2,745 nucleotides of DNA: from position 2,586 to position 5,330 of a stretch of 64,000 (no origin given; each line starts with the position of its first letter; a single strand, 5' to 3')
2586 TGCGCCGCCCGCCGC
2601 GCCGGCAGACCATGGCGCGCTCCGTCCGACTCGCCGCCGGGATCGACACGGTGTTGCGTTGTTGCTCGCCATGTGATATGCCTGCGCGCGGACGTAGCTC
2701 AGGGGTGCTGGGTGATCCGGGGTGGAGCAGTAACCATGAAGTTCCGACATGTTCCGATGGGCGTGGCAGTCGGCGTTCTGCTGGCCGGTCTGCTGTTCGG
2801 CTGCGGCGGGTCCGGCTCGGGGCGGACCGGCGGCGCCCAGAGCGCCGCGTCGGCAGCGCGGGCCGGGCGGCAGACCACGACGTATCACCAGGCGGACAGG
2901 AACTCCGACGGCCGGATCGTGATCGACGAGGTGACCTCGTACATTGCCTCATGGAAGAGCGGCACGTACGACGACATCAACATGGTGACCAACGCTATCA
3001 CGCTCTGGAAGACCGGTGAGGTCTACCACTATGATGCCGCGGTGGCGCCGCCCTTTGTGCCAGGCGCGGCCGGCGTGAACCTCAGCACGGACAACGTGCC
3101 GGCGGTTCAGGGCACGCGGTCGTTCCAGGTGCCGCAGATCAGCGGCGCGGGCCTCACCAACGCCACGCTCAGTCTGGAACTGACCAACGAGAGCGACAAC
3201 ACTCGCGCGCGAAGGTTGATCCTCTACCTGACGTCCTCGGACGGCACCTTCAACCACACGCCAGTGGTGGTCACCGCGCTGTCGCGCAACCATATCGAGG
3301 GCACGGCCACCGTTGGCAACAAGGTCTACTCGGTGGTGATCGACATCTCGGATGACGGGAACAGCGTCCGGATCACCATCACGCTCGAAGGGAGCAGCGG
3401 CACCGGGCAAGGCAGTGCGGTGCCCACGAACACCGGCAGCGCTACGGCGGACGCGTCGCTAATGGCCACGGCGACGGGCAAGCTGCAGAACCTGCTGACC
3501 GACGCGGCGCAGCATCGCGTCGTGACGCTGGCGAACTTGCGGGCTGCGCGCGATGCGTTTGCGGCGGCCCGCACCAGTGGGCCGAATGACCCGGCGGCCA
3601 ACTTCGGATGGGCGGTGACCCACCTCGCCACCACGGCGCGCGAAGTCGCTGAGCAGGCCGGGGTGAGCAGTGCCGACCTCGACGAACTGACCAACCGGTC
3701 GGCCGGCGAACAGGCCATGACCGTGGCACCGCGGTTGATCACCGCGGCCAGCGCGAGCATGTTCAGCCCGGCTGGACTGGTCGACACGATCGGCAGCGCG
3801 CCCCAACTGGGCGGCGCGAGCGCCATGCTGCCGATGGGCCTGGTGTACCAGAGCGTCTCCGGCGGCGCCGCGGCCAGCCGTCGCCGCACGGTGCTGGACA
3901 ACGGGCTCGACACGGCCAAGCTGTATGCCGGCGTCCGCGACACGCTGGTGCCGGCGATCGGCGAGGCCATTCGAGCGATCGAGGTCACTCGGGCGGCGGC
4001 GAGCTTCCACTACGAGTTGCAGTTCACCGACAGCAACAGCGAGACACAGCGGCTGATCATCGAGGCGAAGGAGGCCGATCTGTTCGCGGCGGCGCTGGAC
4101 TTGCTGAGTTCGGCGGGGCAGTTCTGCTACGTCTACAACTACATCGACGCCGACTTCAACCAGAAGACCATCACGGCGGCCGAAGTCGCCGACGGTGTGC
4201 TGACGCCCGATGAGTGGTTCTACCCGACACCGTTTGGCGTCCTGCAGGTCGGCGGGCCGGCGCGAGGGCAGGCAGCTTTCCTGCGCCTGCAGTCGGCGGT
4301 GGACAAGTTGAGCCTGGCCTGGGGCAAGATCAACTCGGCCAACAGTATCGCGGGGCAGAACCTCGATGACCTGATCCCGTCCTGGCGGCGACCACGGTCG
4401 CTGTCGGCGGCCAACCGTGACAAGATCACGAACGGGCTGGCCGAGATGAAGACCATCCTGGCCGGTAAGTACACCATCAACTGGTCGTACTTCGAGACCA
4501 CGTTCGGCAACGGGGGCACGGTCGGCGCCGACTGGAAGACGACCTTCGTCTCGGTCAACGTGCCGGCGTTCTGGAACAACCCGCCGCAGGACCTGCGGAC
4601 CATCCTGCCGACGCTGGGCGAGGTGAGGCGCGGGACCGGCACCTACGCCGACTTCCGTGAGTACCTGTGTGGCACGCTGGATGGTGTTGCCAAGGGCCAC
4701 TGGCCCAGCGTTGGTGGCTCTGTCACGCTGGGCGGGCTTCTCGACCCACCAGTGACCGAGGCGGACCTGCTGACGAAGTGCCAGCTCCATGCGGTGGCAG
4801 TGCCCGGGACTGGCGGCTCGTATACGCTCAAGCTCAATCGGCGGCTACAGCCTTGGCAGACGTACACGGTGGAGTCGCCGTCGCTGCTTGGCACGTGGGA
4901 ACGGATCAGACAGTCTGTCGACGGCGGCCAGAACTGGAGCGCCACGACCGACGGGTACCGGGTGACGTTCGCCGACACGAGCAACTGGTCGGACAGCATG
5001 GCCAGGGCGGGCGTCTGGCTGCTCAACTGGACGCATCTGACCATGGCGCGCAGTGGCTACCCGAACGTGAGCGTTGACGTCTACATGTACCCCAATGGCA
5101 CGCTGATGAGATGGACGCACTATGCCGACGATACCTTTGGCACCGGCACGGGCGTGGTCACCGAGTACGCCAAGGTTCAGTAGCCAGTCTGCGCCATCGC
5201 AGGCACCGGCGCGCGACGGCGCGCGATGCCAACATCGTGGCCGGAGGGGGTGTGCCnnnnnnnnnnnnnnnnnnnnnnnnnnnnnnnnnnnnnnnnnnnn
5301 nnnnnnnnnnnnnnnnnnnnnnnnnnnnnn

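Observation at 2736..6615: Co-directional lipoprotein (EF-hand/dockerin-like Ca loop) plus outer-membrane beta-barrel pair of unknown family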

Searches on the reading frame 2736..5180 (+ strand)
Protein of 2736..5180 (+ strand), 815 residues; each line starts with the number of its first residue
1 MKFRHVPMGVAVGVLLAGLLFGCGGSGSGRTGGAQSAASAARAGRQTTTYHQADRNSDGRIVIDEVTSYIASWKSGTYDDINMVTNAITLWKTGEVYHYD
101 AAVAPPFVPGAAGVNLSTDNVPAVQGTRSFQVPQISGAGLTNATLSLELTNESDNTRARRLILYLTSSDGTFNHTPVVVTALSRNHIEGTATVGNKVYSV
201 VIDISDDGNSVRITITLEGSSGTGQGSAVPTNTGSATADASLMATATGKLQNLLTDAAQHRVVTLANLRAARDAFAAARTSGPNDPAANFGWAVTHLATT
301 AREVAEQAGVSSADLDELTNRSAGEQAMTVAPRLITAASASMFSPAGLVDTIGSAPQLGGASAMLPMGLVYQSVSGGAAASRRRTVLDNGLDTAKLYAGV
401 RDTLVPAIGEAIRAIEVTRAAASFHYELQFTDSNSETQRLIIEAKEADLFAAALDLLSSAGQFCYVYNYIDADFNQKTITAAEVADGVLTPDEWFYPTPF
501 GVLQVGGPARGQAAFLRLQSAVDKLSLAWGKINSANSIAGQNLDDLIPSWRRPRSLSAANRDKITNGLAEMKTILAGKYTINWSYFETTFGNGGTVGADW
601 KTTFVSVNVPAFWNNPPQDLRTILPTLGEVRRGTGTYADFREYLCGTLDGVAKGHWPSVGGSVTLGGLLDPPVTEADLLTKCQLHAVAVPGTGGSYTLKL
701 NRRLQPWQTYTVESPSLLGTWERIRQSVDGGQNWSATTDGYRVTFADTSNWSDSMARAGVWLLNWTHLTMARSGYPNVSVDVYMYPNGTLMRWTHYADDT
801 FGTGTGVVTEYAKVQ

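Call 7: search_protein_families(library=pfam, proteins=[window:2736-5180:+], max_evalue=0.01)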
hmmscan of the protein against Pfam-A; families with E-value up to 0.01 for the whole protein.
window:2736-5180:+ (815 aa): 0 families

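Call 8: search_protein_families(library=ncbifam, proteins=[window:2736-5180:+], max_evalue=0.01)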
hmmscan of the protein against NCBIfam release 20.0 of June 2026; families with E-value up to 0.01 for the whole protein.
window:2736-5180:+ (815 aa): 0 families

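Call 11: find_homologous_proteins(query=window:2736-5180:+)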
Query window:2736-5180:+ (815 aa): 1 proteins with E <= 0.001 among 8000 candidates.
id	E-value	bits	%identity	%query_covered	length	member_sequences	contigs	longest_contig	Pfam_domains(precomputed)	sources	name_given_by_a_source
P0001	0.0e+0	1825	100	100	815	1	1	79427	-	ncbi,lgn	-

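Call 20: find_related_loci(query=A1, collection=genome_contigs, flank=10000)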
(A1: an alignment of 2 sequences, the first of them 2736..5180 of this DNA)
Query A1 (815 aa) in genome_contigs; peptide patterns used: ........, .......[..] (x = any residue, [..] = any of these).
189 stretches matched a pattern, but none encodes a relative of the query by tblastn (E <= 1e-3).

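Call 22: find_related_loci(query=A1, collection=metagenome_contigs, flank=10000)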
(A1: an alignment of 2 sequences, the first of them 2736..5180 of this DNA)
Query A1 (815 aa) in metagenome_contigs; peptide patterns used: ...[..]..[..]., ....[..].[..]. (x = any residue, [..] = any of these).
329 stretches matched a pattern; 1 encode a relative of the query (tblastn E <= 1e-3); 1 distinct loci.
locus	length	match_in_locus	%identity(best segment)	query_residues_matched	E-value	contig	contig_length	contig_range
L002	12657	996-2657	39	119-683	3e-94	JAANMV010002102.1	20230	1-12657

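Call 58: search_protein_families(library=pfam, proteins=[L002:144-773:+, L002:4187-5296:-, L002:5296-6342:-, L002:6324-7448:-, L002:7322-8200:-, L002:8217-9455:-], max_evalue=0.001)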
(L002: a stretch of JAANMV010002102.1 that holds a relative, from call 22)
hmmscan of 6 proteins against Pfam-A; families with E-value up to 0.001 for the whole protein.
L002:144-773:+ (210 aa): 0 families

L002:4187-5296:- (370 aa): 2 families
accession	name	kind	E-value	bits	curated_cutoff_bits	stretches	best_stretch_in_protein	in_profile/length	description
PF13378.12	MR_MLE_C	-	3.1e-50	171.4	29.4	1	150-361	2-218/219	Enolase C-terminal domain-like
PF02746.21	MR_MLE_N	-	1.2e-09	38.9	22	1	35-128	26-117/117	Mandelate racemase / muconate lactonizing enzyme, N-terminal domain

L002:5296-6342:- (349 aa): 3 families
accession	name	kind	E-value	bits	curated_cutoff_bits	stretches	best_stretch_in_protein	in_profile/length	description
PF01408.29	GFO_IDH_MocA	-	2.7e-13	51.1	24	1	45-147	24-120/120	Oxidoreductase family, NAD-binding Rossmann fold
PF22725.1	GFO_IDH_MocA_C3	-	6.7e-08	33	27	1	181-270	27-124/124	GFO/IDH/MocA C-terminal domain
PF02894.22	GFO_IDH_MocA_C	-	8.3e-08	32.7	22.9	1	180-344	41-218/218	Oxidoreductase family, C-terminal alpha/beta domain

L002:6324-7448:- (375 aa): 2 families
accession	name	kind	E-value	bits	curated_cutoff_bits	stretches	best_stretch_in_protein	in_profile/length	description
PF02826.25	2-Hacid_dh_C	-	3e-33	115.1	25.1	1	158-306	1-149/178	D-isomer specific 2-hydroxyacid dehydrogenase, NAD binding domain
PF00389.36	2-Hacid_dh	-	6.9e-06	26.2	24.6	1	61-366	8-133/134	D-isomer specific 2-hydroxyacid dehydrogenase, catalytic domain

L002:7322-8200:- (293 aa): 1 family
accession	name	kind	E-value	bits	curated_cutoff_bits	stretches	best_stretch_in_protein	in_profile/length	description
PF04951.18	Peptidase_M55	-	9.6e-59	199.4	25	1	18-253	1-222/264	D-aminopeptidase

L002:8217-9455:- (413 aa): 2 families
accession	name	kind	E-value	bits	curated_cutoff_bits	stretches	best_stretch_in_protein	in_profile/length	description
PF05448.18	AXE1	-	6.8e-05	22.2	21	0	265-316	169-221/321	Acetyl xylan esterase (AXE1)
PF00326.27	Peptidase_S9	-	0.00037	20.5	22.6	1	252-303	44-96/213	Prolyl oligopeptidase family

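Call 59: predict_structure(protein=window:2736-5180:+)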
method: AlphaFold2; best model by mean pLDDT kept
length: 815 residues; sequences in the alignment: 1
mean_pLDDT: 35.6   pTM: 0.23
mean pLDDT of the five models: 35.6, 29.9, 27.8, 27.6, 27.5
residues with pLDDT >= 90: 0; 70-90: 0; 50-70: 45; < 50: 770
segments of 3 or more residues with pLDDT < 50: 1-139, 141-144, 146-162, 168-170, 180-183, 205-211, 219-251, 253-815
pLDDT, mean of each block of 10 residues (from residue 1): 30 30 30 29 27 30 26 27 25 28 26 30 36 44 46 37 50 51 56 60 50 53 31 31 44 46 40 42 39 44 45 41 36 32 33 30 25 29 33 31 33 30 37 35 40 40 31 30 33 27 29 37 36 31 32 37 41 32 28 28 27 29 30 36 44 36 32 40 32 31 29 33 37 30 37 40 44 41 42 43 35 31
secondary structure, 60 per line:
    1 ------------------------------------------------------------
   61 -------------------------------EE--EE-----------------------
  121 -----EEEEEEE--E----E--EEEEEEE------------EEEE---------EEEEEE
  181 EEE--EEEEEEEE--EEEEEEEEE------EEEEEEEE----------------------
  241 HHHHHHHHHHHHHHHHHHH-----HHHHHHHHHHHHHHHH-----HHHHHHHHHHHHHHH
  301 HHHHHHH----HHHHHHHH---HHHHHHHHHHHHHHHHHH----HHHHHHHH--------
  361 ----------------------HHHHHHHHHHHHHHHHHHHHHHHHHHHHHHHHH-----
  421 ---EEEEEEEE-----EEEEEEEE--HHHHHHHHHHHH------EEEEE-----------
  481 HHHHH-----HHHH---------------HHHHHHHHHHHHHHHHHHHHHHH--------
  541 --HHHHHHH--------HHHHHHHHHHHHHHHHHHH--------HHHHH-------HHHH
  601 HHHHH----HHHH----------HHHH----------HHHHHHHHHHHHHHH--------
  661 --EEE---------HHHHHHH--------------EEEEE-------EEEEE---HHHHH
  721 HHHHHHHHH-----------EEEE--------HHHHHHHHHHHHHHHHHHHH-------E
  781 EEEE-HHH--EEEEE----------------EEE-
elements in order (helices of 4 or more, strands of 3 or more residues): E126-132 E143-149 E162-165 E175-183 E186-193 E196-204 E211-218 H241-259 H265-280 H286-307 H312-319 H323-340 H345-352 H383-415 E424-431 E437-444 H447-458 E465-469 H481-485 H491-494 H510-532 H543-549 H558-576 H585-589 H597-605 H610-613 H624-627 H638-652 E663-665 H675-681 E696-700 E708-712 H716-729 E741-744 H753-772 E780-784 E791-795 E812-814

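Call 60: search_protein_families(library=pfam, alignment_id=A8, max_evalue=10)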
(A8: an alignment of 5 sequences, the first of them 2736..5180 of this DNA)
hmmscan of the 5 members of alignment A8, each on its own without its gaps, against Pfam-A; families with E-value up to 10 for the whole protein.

A. member 1, window:2736-5180:+ (815 aa): 0 families

B. families by the number of members that match (of 5 scanned): 3 families
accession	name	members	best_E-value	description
PF18291.6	HU-HIG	1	0.011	HU domain fused to wHTH, Ig, or Glycine-rich motif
PF20072.4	DUF6468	1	0.039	Domain of unknown function (DUF6468)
PF01835.25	MG2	1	0.17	MG2 domain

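Call 61: search_solved_structures(query=A8, max_evalue=10)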
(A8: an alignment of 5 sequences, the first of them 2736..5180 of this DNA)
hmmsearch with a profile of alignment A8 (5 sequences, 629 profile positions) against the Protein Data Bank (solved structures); distinct sequences matched with E-value up to 10: 13.
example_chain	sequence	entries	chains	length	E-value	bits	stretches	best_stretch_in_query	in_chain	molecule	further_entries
9dd1_A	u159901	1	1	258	0.14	13.8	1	189-270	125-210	Designed allosteric facilitated dissociation switch AS1 T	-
9dcy_A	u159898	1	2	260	0.14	13.7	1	189-270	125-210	Designed allosteric facilitated dissociation switch AS1 H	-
9dcz_A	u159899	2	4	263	0.14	13.7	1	189-270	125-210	Designed allosteric facilitated dissociation switch AS1 H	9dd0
9dcx_A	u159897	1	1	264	0.15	13.6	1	189-270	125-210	Designed allosteric facilitated dissociation switch AS1 H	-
7cae_E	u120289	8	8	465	0.19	13.3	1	1-91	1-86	Bacterial extracellular solute-binding protein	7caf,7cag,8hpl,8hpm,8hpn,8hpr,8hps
9if7_LS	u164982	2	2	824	0.36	12.4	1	271-303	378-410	Crooked neck-like protein 1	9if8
9t7q_R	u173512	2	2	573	0.52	11.9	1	18-56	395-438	D(3) dopamine receptor,Dopamine 3 receptor | D(3) dopamine receptor,Lgbit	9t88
9t7p_R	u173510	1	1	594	0.54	11.8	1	18-56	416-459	D(3) dopamine receptor,Lgbit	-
5d9y_A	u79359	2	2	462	2.8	9.5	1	24-67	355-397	Methylcytosine dioxygenase TET2,Methylcytosine dioxygenase TET2 | Methylcytosine dioxygenase TET2, chimeric construct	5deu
4nm6_A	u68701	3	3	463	2.8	9.4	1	24-67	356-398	Methylcytosine dioxygenase TET2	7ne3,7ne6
9hxv_A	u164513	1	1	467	2.8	9.4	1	24-67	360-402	Methylcytosine dioxygenase TET2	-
4ah2_B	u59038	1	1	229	3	9.3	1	8-38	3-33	HLA CLASS II HISTOCOMPATIBILITY ANTIGEN GAMMA CHAIN, HLA CLASS II HISTOCOMPATIBILITY ANTIG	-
8tio_R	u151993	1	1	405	4.9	8.7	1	19-48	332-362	Atypical chemokine receptor 3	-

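Call 68: find_encoding_contigs(protein=P0001, flank=10000)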
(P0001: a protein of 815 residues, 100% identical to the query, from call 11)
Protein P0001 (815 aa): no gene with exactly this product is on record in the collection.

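Call 83: search_protein_families(library=ncbifam, proteins=[L002:144-773:+], max_evalue=1)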
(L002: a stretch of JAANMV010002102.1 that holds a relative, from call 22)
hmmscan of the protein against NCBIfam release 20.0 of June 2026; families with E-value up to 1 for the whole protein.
L002:144-773:+ (210 aa): 0 families

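Call 100: fold_search(model_id=the predicted structure, library=pdb)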
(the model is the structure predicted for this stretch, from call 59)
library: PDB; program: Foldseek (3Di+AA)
matches with E <= 10: 877; with E <= 0.001: 0
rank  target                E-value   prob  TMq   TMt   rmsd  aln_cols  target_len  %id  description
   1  3elz_A                7.1e-02  0.28  0.06  0.22  12.7       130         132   11  Crystal structure of Zebrafish Ileal Bile Acid-Bindin Protein complexed with cholic acid (crystal form A). (released 2009-01-13)
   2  9srj_A                8.4e-02  0.14  0.05  0.16  14.9       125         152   14  Prenylated FMN oxidative maturase PhdC, PEG-bound (released 2025-12-17)
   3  4z3l_A                9.4e-02  0.25  0.07  0.26  17.3       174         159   12  CRYSTAL STRUCTURE OF BIRCH POLLEN ALLERGEN BET V 1 MUTANT G26L, D69I, P90L, K97I (released 2015-11-25)
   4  3em0_B                1.1e-01  0.21  0.05  0.21  14.1       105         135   10  Crystal structure of Zebrafish Ileal Bile Acid-Bindin Protein complexed with cholic acid (crystal form B). (released 2009-01-13)
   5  3elz_C                1.2e-01  0.21  0.06  0.22  12.9       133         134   11  Crystal structure of Zebrafish Ileal Bile Acid-Bindin Protein complexed with cholic acid (crystal form A). (released 2009-01-13)
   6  1jju_A                1.5e-01  0.66  0.08  0.12   8.9       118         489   14  Structure of a Quinohemoprotein Amine Dehydrogenase with a Unique Redox Cofactor and Highly Unusual Crosslinking (released 2001-12-12)
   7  5bvt                  1.5e-01  0.47  0.06  0.28   9.0       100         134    8  Palmitate-bound pFABP5 (released 2015-08-05)
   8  9o5m_A                1.6e-01  0.10  0.05  0.16  14.7       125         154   14  Prenylated-FMN maturase PhdC from Mycolicibacterium fortuitum bound to prenylated flavin mononucleotide in the P1 spac (released 2026-02-18)
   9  9nk1                  1.7e-01  0.10  0.04  0.16  14.8       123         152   14  Prenylated-FMN maturase PhdC from Mycolicibacterium fortuitum bound to flavin mononucleotide (released 2026-02-18)
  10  3elz_B                1.8e-01  0.18  0.06  0.21  15.2       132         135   11  Crystal structure of Zebrafish Ileal Bile Acid-Bindin Protein complexed with cholic acid (crystal form A). (released 2009-01-13)
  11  9nk3                  1.9e-01  0.10  0.05  0.16  14.7       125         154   14  Prenylated-FMN maturase PhdC E45A mutant from Mycolicibacterium fortuitum (apo) (released 2026-02-18)
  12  3elx                  2.0e-01  0.15  0.05  0.20  14.2       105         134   10  Crystal structure of apo Zebrafish Ileal Bile Acid-Binding Protein (released 2009-01-13)
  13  9o5m_D                2.0e-01  0.09  0.05  0.16  14.6       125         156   14  Prenylated-FMN maturase PhdC from Mycolicibacterium fortuitum bound to prenylated flavin mononucleotide in the P1 spac (released 2026-02-18)
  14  3em0_A                2.1e-01  0.18  0.04  0.21  14.4       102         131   10  Crystal structure of Zebrafish Ileal Bile Acid-Bindin Protein complexed with cholic acid (crystal form B). (released 2009-01-13)
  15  8xc4_A                2.1e-01  0.11  0.06  0.09   9.1       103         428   16  Nipah virus attachment glycoprotein head domain in complex with a broadly neutralizing antibody 1E5 (released 2024-01-24)
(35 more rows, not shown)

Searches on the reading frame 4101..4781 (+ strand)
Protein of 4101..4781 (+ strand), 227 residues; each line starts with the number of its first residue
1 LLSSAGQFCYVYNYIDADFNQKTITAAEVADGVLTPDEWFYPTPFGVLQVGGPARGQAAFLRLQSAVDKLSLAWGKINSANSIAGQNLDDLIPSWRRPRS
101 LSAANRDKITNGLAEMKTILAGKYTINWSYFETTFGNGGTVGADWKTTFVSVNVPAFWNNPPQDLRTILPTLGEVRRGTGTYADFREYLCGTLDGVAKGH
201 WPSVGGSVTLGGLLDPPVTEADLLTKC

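Call 33: find_homologous_proteins(query=A4, max_evalue=0.01)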
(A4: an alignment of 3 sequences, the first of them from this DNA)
Query A4 (3 sequences): 8000 candidates shared short words with the query, none scored E <= 0.01.
